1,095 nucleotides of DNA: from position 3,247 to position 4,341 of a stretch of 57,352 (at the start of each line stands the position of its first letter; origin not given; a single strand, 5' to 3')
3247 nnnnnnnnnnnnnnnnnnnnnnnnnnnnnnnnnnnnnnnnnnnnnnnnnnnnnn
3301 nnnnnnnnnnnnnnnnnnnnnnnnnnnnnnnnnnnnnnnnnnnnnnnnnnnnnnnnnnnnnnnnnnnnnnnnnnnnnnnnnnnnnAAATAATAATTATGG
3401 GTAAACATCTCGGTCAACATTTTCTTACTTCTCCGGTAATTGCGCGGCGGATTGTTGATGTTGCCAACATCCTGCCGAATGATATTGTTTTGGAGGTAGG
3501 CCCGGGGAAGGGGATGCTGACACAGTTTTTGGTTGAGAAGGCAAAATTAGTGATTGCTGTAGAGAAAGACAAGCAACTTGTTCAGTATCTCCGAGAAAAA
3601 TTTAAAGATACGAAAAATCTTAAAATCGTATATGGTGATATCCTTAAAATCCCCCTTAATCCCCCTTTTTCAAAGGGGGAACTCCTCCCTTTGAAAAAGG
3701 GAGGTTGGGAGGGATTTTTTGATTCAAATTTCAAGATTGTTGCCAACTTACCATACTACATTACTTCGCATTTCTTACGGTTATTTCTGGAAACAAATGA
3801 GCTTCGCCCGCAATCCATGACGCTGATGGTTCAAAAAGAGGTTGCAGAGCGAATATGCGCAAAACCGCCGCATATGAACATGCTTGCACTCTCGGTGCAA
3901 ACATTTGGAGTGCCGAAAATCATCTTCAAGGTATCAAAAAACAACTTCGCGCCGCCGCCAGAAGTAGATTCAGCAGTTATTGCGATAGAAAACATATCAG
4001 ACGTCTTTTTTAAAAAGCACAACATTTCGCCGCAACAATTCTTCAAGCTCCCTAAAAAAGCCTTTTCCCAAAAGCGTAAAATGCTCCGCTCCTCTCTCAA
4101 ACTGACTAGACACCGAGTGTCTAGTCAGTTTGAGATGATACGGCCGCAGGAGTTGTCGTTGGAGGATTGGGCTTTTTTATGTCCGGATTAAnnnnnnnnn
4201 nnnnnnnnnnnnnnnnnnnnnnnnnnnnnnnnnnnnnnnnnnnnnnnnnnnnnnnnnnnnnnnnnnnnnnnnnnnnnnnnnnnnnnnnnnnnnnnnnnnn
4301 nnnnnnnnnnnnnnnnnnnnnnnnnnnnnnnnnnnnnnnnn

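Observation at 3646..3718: Palindromic repeat (family A) inserted in frame into the essential methyltransferase gene rsmA and translated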

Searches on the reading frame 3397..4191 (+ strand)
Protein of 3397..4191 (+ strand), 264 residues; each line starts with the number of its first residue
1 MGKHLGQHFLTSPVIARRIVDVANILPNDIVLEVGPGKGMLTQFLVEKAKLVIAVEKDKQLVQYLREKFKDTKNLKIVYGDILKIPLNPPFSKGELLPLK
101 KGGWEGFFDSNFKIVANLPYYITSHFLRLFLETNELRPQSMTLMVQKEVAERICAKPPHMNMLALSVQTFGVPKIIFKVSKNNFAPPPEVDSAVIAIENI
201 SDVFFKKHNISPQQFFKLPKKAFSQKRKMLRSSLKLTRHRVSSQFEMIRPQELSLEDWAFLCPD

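Call 10: search_protein_families(library=pfam, proteins=[window:3397-4191:+])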
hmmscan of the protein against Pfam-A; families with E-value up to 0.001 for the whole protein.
window:3397-4191:+ (264 aa): 3 families
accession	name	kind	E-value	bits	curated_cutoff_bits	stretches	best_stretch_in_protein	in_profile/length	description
PF00398.26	RrnaAD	-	2.2e-51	174.9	24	1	3-241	6-231/263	Ribosomal RNA adenine dimethylase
PF13649.12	Methyltransf_25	-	2.3e-05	25.4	27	1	31-88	1-61/97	Methyltransferase domain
PF08241.18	Methyltransf_11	-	0.00015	22.8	21.2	1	32-88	1-57/95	Methyltransferase domain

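Call 11: search_solved_structures(query=window:3397-4191:+, show_alignments=4)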
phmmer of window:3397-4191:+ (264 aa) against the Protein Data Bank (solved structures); distinct sequences matched with E-value up to 0.001: 38.
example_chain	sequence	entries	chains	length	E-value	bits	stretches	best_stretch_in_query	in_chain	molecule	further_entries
7v2l_W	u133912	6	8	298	2.5e-30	108.8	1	3-234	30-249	Ribosomal RNA small subunit methyltransferase A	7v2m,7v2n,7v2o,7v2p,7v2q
6ifs_A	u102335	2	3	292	2.6e-30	108.8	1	3-234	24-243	Ribosomal RNA small subunit methyltransferase A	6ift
6ifw_A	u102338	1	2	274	1.7e-29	106.1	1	4-234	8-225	Ribosomal RNA small subunit methyltransferase A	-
6ifx_A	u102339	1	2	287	2.7e-28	102.2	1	3-234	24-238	Ribosomal RNA small subunit methyltransferase A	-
6rbd_y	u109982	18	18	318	9.7e-28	100.4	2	4-87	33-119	Dimethyladenosine transferase | rRNA adenine N(6)-methyltransferase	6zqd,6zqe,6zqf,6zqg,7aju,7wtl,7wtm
1zq9_A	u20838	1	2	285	1.2e-27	100.1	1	5-235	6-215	Probable dimethyladenosine transferase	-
6w6c_A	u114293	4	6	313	1.6e-27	99.7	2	5-87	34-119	Probable dimethyladenosine transferase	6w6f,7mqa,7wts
6ifv_A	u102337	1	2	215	1.7e-27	99.6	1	3-197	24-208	Ribosomal RNA small subunit methyltransferase A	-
8x3w_A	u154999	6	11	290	2.8e-27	98.9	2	5-89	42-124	Probable ribosomal RNA small subunit methyltransferase A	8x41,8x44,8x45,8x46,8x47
3tqs_A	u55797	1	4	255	8.1e-27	97.3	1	1-259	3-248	Ribosomal RNA small subunit methyltransferase A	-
8x4g_A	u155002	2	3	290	2.9e-26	95.5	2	5-86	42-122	Probable ribosomal RNA small subunit methyltransferase A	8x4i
8x4l_A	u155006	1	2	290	3e-26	95.5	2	5-89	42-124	Probable ribosomal RNA small subunit methyltransferase A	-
8x4o_A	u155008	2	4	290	5e-26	94.8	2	5-89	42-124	Probable ribosomal RNA small subunit methyltransferase A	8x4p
4jxj_A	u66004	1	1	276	1.1e-25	93.6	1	3-243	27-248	Ribosomal RNA small subunit methyltransferase A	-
3grr_A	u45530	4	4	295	4.1e-21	78.6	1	3-234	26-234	Dimethyladenosine transferase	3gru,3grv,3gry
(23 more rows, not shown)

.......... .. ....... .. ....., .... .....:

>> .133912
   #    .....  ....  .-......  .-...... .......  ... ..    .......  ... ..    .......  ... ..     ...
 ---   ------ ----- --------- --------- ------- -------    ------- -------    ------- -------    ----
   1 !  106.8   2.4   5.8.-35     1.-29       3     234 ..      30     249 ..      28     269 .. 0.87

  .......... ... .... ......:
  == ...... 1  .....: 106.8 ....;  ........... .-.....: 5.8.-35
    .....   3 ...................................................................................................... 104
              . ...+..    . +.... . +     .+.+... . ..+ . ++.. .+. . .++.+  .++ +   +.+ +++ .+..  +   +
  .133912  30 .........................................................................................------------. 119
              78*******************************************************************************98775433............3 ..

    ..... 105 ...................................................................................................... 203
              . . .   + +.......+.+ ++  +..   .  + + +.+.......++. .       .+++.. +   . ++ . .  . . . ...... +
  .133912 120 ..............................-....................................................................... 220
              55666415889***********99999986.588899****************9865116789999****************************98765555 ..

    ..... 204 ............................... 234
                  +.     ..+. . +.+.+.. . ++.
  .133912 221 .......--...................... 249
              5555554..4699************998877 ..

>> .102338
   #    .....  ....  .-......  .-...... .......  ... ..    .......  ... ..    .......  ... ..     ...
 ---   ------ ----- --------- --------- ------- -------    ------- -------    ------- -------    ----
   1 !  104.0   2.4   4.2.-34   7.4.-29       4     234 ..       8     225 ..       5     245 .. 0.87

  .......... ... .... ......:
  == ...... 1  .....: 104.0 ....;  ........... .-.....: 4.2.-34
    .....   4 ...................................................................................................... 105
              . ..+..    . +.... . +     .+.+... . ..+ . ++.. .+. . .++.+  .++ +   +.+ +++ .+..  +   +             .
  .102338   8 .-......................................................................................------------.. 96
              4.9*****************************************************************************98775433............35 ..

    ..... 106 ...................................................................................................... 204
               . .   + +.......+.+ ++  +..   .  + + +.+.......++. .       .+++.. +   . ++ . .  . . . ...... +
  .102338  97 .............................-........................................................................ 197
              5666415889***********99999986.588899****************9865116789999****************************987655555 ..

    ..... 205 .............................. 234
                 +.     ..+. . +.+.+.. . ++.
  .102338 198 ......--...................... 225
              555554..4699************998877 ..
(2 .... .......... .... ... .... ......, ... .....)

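Call 12: find_homologous_proteins(query=window:3397-4191:+, max_evalue=1e-20)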
Query window:3397-4191:+ (264 aa): 6523 proteins with E <= 1e-20 among 8000 candidates; the best 120 are listed.
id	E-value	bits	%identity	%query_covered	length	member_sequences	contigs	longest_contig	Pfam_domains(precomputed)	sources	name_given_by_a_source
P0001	1.8e-171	586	100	100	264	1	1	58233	PF00398.27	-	-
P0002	1.6e-105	370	66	98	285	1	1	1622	PF00398.27,PF13649.13,PF08241.19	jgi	jgi:16S rRNA (adenine1518-N6/adenine1519-N6)-dimethyltransferase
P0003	1.3e-104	367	69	97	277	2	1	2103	PF00398.27,PF13649.13,PF08241.19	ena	-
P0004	3.8e-103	362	70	98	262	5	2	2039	PF00398.27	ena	-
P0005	4.0e-102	359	69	99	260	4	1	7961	PF00398.27,PF13649.13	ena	-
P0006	2.2e-99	350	64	99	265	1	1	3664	PF00398.27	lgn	-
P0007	3.1e-99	349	67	99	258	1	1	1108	PF00398.27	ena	-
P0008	4.7e-99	349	65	98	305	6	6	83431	PF00398.27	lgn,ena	-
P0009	4.4e-98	346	64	99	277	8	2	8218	PF00398.27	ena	-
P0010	6.5e-96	339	64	99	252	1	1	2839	PF00398.27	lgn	-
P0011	1.1e-95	338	67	98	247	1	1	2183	PF00398.27,PF13649.13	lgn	-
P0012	2.5e-95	337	65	99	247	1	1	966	PF00398.27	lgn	-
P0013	5.2e-95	336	67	96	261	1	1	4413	PF00398.27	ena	-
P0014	6.8e-95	335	65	98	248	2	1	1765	PF00398.27,PF13649.13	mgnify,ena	mgnify:CR=1 FL=1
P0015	9.4e-95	335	66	98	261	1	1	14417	PF00398.27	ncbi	-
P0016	1.1e-94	335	65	98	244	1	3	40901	PF00398.27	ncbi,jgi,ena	-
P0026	4.5e-75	270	53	98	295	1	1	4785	PF00398.27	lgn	-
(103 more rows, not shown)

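Call 22: find_encoding_contigs(protein=P0002, flank=10000, max_places=2)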
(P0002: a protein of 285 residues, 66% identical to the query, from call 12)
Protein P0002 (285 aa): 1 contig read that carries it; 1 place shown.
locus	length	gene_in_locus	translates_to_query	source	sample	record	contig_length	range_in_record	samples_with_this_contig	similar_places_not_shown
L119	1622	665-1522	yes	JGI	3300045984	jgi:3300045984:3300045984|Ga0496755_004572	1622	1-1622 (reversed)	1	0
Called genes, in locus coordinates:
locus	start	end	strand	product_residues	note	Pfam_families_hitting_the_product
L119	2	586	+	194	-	?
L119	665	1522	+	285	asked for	PF00398:RrnaAD, PF08241:Methyltransf_11 (weak), PF13649:Methyltransf_25 (weak)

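Call 23: find_encoding_contigs(protein=P0003, flank=10000, max_places=2)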
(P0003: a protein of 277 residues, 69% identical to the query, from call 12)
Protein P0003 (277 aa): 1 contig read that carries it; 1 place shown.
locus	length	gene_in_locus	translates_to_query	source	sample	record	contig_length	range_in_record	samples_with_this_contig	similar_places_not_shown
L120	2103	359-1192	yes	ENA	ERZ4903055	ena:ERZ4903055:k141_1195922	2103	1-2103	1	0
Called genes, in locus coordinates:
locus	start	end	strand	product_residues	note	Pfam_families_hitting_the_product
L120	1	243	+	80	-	?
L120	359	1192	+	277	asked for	PF00398:RrnaAD, PF08241:Methyltransf_11 (weak), PF13649:Methyltransf_25 (weak)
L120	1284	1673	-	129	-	-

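Call 24: find_encoding_contigs(protein=P0008, flank=10000, max_places=2)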
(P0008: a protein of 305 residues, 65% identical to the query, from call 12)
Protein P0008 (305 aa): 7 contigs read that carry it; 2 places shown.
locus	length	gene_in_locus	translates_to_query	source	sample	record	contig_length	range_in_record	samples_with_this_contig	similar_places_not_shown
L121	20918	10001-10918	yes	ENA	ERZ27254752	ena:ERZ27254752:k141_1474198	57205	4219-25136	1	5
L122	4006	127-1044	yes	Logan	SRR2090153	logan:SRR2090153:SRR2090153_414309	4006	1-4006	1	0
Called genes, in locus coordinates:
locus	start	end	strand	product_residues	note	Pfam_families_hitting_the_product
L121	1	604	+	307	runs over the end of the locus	-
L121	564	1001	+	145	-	-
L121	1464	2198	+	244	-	PF01978:TrmB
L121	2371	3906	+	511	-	PF05362:Lon_C (faint), PF13541:ChlI, PF00493:MCM (faint), PF01078:Mg_chelatase, PF07728:AAA_5 (weak), PF13335:Mg_chelatase_C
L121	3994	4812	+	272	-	PF03372:Exo_endo_phos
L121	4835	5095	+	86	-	PF07866:DUF1653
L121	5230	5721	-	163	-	-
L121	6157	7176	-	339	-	PF01476:LysM, PF23473:LysM3_LYK4_5 (weak), PF01476:LysM, PF01551:Peptidase_M23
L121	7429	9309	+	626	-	PF00580:UvrD-helicase, PF01443:Viral_helicase1 (faint), PF13245:AAA_19, PF13361:UvrD_C, PF13538:UvrD_C_2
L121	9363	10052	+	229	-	PF01797:Y1_Tnp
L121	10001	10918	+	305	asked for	PF00398:RrnaAD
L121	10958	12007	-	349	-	-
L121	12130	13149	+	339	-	PF18884:TSP3_bac (faint)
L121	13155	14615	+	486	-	-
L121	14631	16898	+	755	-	-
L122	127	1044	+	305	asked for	PF00398:RrnaAD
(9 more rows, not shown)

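Call 27: find_related_loci(query=A1, collection=genome_contigs, flank=6000)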
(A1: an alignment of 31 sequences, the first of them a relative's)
Query A1 (264 aa) in genome_contigs; peptide patterns used: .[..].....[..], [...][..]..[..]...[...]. (x = any residue, [..] = any of these).
600 stretches matched a pattern (row limit reached: there are more); 592 encode a relative of the query (tblastn E <= 1e-3); the best 80 are kept; 80 distinct loci.
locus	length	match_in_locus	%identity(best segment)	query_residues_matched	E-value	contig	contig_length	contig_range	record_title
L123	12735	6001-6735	53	3-258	8e-79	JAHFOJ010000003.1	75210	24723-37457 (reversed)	MAG: Candidatus Giovannonibacteria bacterium isolate nzgw500 NODE_153_length_75211_cov_3.866853, whole genome shotgun se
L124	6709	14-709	48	19-262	2e-68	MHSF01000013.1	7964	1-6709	MAG: Candidatus Taylorbacteria bacterium RIFCSPLOWO2_02_FULL_44_35 rifcsplowo2_02_scaffold_22638, whole genome shotgun s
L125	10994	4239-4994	47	3-262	6e-64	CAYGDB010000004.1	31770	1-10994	MAG TPA_asm: uncultured Candidatus Saccharibacteria bacterium isolate ERP113451_co1_290 genome assembly, contig: NODE_15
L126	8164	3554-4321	44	3-262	1e-59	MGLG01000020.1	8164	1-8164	MAG: Candidatus Yanofskybacteria bacterium RIFOXYD1_FULL_42_10 rifoxyd1_full_scaffold_3484, whole genome shotgun sequenc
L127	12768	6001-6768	43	3-261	4e-59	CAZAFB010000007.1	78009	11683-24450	MAG TPA_asm: uncultured Bdellovibrionales bacterium isolate binchicken_co20_187 genome assembly, contig: NODE_856_length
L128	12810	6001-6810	42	1-258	9e-58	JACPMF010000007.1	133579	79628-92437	MAG: Candidatus Sungiibacteriota bacterium isolate NC_groundwater_542_Ag_S-0.1um_47_13 S35_SO-1_scaffold_29115, whole ge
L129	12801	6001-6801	42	3-261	5e-58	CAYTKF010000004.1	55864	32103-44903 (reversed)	MAG TPA_asm: uncultured Candidatus Saccharibacteria bacterium isolate binchicken_co191_187 genome assembly, contig: NODE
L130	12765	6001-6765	39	3-262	3e-56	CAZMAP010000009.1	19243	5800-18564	MAG TPA_asm: uncultured Candidatus Saccharibacteria bacterium isolate SRP286056_co2_598 genome assembly, contig: NODE_43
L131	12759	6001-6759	44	3-262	3e-56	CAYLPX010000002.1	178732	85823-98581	MAG TPA_asm: uncultured Candidatus Saccharibacteria bacterium isolate SRP278252_co1_223 genome assembly, contig: NODE_60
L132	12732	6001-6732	42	3-262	3e-55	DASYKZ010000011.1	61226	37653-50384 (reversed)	MAG TPA_asm: Candidatus Paceibacterota bacterium isolate SMAG_U4335 k141_3426650, whole genome shotgun sequence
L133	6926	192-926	42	3-258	2e-55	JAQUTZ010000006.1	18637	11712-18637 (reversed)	MAG: Candidatus Paceibacterota bacterium isolate STD2_131 NODE_10912_length_18637_cov_30.873366_Sandtown_D2, whole genom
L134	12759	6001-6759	41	3-258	1e-54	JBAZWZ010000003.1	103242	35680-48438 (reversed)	MAG: Candidatus Paceibacterota bacterium isolate SO_2017_GW1_44 NODE_1334_length_103242_cov_4.401455_OW334_2017, whole g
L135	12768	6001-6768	41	3-262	1e-54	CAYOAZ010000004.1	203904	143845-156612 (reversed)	MAG TPA_asm: uncultured Anaerolineae bacterium isolate binchicken_co219_180 genome assembly, contig: k141_1303746, whole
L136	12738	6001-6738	41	3-258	9e-55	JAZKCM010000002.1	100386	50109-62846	MAG: Patescibacteria group bacterium isolate ADI_H3L2_122-bin042_1 ADIH3L2_B042_1_000000000002, whole genome shotgun seq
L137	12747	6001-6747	41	3-258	2e-54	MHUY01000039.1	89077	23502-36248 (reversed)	MAG: Candidatus Yonathbacteria bacterium RIFOXYC2_FULL_47_9 rifoxyc2_full_scaffold_933, whole genome shotgun sequence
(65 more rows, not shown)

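Call 28: find_encoding_contigs(protein=P0005, flank=8000, max_places=1)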
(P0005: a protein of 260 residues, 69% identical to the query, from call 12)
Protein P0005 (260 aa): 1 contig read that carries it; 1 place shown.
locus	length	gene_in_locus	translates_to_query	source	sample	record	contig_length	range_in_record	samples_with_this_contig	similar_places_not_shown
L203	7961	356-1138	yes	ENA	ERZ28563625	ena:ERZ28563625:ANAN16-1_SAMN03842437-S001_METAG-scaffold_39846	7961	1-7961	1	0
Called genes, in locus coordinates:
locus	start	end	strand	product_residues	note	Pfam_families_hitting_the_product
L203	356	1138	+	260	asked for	PF00398:RrnaAD, PF13649:Methyltransf_25 (weak)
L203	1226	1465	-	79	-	-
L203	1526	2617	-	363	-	-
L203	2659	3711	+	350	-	-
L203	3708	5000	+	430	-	-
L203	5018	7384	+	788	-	PF04610:TrbL (weak)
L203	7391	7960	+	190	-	?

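Call 29: find_encoding_contigs(protein=P0026, flank=8000, max_places=1)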
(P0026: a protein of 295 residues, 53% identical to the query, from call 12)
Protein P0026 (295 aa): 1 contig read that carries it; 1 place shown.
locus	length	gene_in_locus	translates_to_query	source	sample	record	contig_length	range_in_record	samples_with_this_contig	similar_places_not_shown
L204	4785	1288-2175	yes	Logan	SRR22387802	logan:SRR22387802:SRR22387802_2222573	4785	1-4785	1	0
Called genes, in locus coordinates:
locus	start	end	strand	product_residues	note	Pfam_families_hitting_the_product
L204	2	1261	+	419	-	?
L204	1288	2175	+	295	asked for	PF00398:RrnaAD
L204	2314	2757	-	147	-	-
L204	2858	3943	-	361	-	-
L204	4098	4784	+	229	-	?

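Call 30: find_encoding_contigs(protein=P0013, flank=8000, max_places=1)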
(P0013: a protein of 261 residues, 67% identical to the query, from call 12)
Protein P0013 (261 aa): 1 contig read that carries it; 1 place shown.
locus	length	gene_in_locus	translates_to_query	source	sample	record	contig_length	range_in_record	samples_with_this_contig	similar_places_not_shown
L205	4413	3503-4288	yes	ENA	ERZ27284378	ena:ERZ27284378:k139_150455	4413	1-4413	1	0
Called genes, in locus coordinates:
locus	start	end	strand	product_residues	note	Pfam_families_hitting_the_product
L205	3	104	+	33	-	?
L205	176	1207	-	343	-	PF23473:LysM3_LYK4_5 (weak), PF01476:LysM, PF23446:LysM1_NFP_LYK (faint), PF01476:LysM, PF01551:Peptidase_M23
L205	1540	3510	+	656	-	PF00580:UvrD-helicase, PF13245:AAA_19, PF13604:AAA_30 (faint), PF01443:Viral_helicase1 (faint), PF13361:UvrD_C, PF13538:UvrD_C_2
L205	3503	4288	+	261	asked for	PF00398:RrnaAD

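Call 31: find_encoding_contigs(protein=P0016, flank=10000, max_places=1)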
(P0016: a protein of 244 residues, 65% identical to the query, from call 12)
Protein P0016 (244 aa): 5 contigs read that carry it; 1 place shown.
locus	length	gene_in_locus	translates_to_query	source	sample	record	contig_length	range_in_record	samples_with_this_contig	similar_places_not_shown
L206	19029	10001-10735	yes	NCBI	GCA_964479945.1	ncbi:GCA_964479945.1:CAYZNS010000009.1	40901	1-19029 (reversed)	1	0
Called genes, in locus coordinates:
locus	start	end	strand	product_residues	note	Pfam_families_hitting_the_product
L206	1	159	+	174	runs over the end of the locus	PF13635:DUF4143 (faint), PF02021:UPF0102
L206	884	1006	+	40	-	-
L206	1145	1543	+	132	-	-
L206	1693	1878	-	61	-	-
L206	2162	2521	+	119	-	-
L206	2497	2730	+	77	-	PF10049:DUF2283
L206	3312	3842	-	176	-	PF01609:DDE_Tnp_1, PF13612:DDE_Tnp_1_3 (weak)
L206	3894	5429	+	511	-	PF13541:ChlI, PF00493:MCM (weak), PF01078:Mg_chelatase, PF07728:AAA_5, PF13335:Mg_chelatase_C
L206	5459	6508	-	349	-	-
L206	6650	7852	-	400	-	PF23473:LysM3_LYK4_5 (weak), PF01476:LysM, PF01551:Peptidase_M23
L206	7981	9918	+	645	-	PF00580:UvrD-helicase, PF13245:AAA_19, PF13604:AAA_30 (faint), PF01443:Viral_helicase1 (faint), PF13087:AAA_12 (faint), PF13361:UvrD_C, PF13538:UvrD_C_2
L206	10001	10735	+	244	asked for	PF00398:RrnaAD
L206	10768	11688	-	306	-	-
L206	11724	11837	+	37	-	-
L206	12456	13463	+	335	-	PF18884:TSP3_bac (faint)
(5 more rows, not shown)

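Call 32: find_encoding_contigs(protein=P0006, flank=8000, max_places=1)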
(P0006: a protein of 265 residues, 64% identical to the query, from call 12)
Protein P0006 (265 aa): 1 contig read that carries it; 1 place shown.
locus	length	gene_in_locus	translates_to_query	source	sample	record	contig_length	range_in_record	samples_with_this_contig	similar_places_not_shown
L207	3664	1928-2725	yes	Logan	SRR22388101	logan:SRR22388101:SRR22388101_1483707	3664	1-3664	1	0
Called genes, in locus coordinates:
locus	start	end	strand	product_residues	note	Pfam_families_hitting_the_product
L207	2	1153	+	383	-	?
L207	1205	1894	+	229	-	PF01797:Y1_Tnp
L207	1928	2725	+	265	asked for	PF00398:RrnaAD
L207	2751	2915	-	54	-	-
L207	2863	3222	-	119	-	-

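Call 34: search_protein_families(library=ncbifam, proteins=[window:3397-4191:+], max_evalue=10)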
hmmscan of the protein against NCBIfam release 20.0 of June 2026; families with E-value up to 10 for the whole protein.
window:3397-4191:+ (264 aa): 39 families (the best 25 are shown)
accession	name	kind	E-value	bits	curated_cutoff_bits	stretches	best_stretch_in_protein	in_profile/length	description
TIGR00755.1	ksgA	equivalog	3.2e-62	210.2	171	1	3-259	5-250/256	16S rRNA (adenine(1518)-N(6)/adenine(1519)-N(6))-dimethyltransferase RsmA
NF000499.2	Erm23S_rRNA_broad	equivalog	2.3e-44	151.6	212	2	5-87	1-83/244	23S ribosomal RNA methyltransferase Erm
NF011486.0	PRK14896.1-1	equivalog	8.6e-29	100.5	450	2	114-239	118-238/284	16S ribosomal RNA methyltransferase A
NF000337.1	erm_SHROVE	exception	3.1e-28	98.7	320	2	3-91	4-93/248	ErmE/ErmH/ErmO/ErmR family 23S rRNA (adenine(2058)-N(6))-methyltransferase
NF012223.0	erm_F_23S_MT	exception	4.7e-23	81.9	575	2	5-83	11-89/266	23S rRNA (adenine(2058)-N(6))-methyltransferase Erm(F)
NF012222.1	erm_A_23S_MT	exception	2.7e-19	69.6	475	2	6-86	9-89/243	23S rRNA (adenine(2058)-N(6))-methyltransferase Erm(A)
NF000411.1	Erm45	exception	1.2e-15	58.1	525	2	5-91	7-91/245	23S rRNA (adenine(2058)-N(6))-methyltransferase Erm(45)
NF012220.1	erm_B_23S_MT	exception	1.2e-14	54.4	525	3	6-85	8-87/245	23S rRNA (adenine(2058)-N(6))-methyltransferase Erm(B)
NF000468.1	Erm37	exception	2.9e-14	53.5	350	2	15-85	20-87/179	23S rRNA (adenine(2058)-N(6))-methyltransferase Erm(37)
NF042938.1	Erm55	exception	6e-14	51.7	525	2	110-202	93-182/270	23S rRNA (adenine(2058)-N(6))-methyltransferase Erm(55)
NF045543.1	erm_G_23S_MT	exception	8.7e-14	51.9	515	2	7-86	10-89/244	23S rRNA (adenine(2058)-N(6))-methyltransferase Erm(G)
NF042988.1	Erm46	exception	1.2e-13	50.9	503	2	4-87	10-90/255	23S rRNA (adenine(2058)-N(6))-methyltransferase Erm(46)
NF000077.1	Erm42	exception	2.3e-13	50.1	600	2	7-87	20-99/303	23S rRNA (adenine(2058)-N(6))-methyltransferase Erm(42)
NF011489.0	PRK14896.1-5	equivalog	4.2e-13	49.4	236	2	4-82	2-77/217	16S ribosomal RNA methyltransferase A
NF000412.1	Erm43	exception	5.6e-13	49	500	2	7-85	10-88/243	23S rRNA (adenine(2058)-N(6))-methyltransferase Erm(43)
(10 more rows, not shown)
